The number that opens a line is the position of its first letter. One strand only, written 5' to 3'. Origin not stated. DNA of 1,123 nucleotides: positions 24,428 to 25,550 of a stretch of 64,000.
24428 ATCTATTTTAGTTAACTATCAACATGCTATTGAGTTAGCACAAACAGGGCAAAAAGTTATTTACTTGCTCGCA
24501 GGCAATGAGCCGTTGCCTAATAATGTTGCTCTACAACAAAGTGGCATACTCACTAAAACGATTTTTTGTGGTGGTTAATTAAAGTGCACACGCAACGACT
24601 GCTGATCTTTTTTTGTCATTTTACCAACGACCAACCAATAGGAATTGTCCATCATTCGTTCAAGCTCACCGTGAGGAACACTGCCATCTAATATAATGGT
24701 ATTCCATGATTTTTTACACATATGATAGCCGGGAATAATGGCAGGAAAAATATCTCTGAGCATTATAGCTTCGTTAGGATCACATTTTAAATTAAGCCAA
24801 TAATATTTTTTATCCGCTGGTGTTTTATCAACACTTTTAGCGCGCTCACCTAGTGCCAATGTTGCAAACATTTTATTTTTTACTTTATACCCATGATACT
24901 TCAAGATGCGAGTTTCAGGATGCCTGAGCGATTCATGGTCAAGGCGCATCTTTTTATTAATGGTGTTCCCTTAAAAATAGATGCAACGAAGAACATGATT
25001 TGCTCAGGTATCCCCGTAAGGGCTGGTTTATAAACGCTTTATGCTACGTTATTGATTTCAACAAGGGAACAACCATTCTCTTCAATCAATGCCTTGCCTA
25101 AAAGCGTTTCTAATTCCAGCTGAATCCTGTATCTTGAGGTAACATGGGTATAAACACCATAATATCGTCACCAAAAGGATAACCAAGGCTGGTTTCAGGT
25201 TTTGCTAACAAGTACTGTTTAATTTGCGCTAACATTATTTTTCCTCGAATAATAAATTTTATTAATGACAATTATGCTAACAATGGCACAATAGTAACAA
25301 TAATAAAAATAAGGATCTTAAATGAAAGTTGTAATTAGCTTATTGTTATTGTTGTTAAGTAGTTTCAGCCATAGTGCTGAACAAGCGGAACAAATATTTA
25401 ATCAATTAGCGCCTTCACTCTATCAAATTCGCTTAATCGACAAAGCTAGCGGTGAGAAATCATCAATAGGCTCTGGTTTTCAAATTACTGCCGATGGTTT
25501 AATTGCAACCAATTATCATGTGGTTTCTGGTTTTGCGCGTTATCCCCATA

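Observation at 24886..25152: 263-bp MITE with TA target-site duplication splitting an MmcQ/YjbR-family gene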

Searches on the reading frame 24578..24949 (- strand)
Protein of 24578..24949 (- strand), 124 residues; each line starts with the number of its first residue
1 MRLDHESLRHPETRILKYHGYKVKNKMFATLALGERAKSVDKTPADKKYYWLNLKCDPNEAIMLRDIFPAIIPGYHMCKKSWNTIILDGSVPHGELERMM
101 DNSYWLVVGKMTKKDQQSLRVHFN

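Call 21: search_protein_families(library=pfam, proteins=[window:24578-24949:-], max_evalue=0.01)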
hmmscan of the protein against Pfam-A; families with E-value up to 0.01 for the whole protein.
seq(124 aa): 1 family
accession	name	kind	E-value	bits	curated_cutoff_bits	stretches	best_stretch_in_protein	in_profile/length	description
PF04237.18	YjbR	-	2.6e-22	79.7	30.1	1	20-106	17-88/88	YjbR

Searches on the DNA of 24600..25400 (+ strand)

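Call 6: search_rna_families(source=window, start=24600, end=25400, threshold=evalue, max_evalue=10, show_alignments=3)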
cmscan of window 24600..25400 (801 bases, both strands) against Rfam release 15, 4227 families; matches with E-value up to 10: 3.
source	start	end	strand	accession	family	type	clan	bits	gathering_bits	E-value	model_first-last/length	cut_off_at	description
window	24927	25004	+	RF01705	Flavo-1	Gene; sRNA;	-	20.7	42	0.12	1-76/76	no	Flavo-1 RNA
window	25283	25372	+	RF03926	MIR1435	Gene; miRNA;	-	20.4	94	2.7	45-137/186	no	MIR1435 microRNA precursor family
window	24739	24814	-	RF00580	SNORD91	Gene; snRNA; snoRNA; CD-box;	-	17.9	51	4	1-95/95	no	Small nucleolar RNA SNORD91 family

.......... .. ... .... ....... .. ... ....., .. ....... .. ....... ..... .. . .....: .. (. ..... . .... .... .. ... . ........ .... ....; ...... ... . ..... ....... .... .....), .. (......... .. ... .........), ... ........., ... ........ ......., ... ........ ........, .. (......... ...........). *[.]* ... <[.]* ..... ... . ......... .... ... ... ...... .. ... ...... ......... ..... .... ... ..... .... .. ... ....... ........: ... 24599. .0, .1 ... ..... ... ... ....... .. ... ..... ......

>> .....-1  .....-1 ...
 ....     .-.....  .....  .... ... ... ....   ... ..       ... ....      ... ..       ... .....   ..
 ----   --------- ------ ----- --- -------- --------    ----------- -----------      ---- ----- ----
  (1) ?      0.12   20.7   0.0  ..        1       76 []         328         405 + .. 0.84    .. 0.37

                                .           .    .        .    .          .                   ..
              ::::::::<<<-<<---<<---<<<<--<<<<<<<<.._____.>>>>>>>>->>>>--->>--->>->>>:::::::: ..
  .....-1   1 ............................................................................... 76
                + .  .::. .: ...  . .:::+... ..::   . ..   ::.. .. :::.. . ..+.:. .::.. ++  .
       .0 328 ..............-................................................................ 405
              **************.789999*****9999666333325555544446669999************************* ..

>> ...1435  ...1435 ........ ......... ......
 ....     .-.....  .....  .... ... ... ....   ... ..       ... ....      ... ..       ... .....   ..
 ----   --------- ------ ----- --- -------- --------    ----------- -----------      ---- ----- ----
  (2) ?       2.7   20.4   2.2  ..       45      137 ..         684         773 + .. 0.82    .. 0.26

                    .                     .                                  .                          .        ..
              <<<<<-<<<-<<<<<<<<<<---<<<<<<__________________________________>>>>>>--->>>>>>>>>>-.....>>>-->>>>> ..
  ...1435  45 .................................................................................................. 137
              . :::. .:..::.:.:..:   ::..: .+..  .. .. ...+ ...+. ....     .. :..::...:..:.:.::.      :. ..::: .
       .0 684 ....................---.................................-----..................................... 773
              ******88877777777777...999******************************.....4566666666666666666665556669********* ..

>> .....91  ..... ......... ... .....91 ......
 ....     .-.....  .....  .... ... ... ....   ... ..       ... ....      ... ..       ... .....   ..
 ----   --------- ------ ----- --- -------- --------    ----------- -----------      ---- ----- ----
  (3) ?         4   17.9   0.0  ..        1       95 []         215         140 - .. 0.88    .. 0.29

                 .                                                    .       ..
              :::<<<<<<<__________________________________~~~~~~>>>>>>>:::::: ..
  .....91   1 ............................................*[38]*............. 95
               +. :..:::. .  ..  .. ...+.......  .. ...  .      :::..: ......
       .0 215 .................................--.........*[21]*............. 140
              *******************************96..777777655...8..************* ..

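Call 10: search_dna_similar(query=window:24888-25150:+, collection=plasmids, mode=distant, max_evalue=0.01)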
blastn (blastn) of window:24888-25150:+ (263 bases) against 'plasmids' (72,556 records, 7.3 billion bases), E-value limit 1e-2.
Records with a match: 4; places in all: 6; records where one place covers at least 80% of the query: 0.
Best place of each record, by identity: 80-90% 2; 60-80% 2.
By first word of the organism name: Pseudoalteromonas 4.
By predicted mobility (MOB-suite, as given by PLSDB): non-mobilizable 4.
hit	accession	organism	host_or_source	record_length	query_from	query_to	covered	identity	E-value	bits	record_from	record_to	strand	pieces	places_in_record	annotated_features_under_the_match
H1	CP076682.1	Pseudoalteromonas shioyasakiensis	isolated microorganism,Ocean water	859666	131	263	51%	79.7%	4e-23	115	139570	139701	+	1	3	none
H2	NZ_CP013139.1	Pseudoalteromonas sp. Bsw20308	seawater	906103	133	263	50%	77.1%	3e-18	99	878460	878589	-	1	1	none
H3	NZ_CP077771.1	Pseudoalteromonas shioyasakiensis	Haliotis discus hannai,plate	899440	131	253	47%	81.3%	4e-23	115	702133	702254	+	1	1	none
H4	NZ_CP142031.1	Pseudoalteromonas sp. CuT4-3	whole organism,deep-sea sediment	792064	133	229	37%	81.4%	5e-16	92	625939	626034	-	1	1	none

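Call 11: get_annotated_region(hit=H1, flank=1500)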
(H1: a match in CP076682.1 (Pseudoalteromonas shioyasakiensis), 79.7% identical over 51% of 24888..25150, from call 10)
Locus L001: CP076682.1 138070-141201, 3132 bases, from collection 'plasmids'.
description: Pseudoalteromonas shioyasakiensis strain A316 plasmid megaplasmid, complete sequence
organism: Pseudoalteromonas shioyasakiensis (NCBI taxid 1190813)
taxonomy: Bacteria; Pseudomonadota; Gammaproteobacteria; Alteromonadales; Pseudoalteromonadaceae; Pseudoalteromonas; Pseudoalteromonas shioyasakiensis
host: -; source: isolated microorganism,Ocean water; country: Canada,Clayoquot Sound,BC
typing (MOB-suite, as given by PLSDB): non-mobilizable
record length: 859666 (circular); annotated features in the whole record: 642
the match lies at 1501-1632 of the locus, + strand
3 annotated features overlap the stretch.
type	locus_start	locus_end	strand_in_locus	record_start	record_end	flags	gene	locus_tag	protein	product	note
CDS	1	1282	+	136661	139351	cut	-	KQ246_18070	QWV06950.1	TonB-dependent receptor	-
CDS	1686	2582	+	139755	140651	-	yegS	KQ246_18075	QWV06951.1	lipid kinase YegS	-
CDS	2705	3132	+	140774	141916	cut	asd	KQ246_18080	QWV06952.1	aspartate-semialdehyde dehydrogenase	-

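Call 12: get_annotated_region(hit=H2, flank=1500)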
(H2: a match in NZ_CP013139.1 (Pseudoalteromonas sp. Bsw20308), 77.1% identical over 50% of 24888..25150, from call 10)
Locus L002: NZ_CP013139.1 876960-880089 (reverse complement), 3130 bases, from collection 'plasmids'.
description: Pseudoalteromonas sp. Bsw20308 plasmid pPBSW1, complete sequence
organism: Pseudoalteromonas sp. Bsw20308 (NCBI taxid 283699)
taxonomy: Bacteria; Pseudomonadota; Gammaproteobacteria; Alteromonadales; Pseudoalteromonadaceae; Pseudoalteromonas; Pseudoalteromonas sp. Bsw20308
host: -; source: seawater; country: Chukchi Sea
typing (MOB-suite, as given by PLSDB): non-mobilizable
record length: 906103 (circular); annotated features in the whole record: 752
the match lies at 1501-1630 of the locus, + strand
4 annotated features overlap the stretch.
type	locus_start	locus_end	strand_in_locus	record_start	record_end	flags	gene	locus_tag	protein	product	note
CDS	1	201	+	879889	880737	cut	-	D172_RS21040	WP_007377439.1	RodZ domain-containing protein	-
CDS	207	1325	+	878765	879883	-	ispG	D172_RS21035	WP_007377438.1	flavodoxin-dependent (E)-4-hydroxy-3-methylbut-2-enyl-diphosphate synthase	GO:0044237 - cellular metabolic process [Evidence IEA]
CDS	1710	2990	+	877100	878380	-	hisS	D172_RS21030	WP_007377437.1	histidine--tRNA ligase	GO:0006427 - histidyl-tRNA aminoacylation [Evidence IEA]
CDS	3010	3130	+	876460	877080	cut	-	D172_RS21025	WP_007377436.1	tetratricopeptide repeat protein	-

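Call 89: search_rna_families(sources=[L001, L002, L035, L084, L058, L037, L009, L059, L022], threshold=evalue, max_evalue=1)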
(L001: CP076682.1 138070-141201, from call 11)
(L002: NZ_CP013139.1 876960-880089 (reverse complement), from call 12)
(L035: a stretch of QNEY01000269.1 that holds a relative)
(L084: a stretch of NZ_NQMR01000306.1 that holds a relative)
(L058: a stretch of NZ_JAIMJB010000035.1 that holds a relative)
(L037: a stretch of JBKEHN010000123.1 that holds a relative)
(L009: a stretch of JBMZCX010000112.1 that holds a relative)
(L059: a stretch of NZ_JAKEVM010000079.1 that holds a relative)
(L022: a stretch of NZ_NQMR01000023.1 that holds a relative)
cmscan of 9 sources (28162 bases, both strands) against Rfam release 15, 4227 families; matches with E-value up to 1: 1.
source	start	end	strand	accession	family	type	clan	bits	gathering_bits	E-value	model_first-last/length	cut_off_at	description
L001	2323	2388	+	RF02147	MEG8_3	Gene; lncRNA;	-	21.3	40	0.23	1-66/66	no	Maternally expressed 8 exon 3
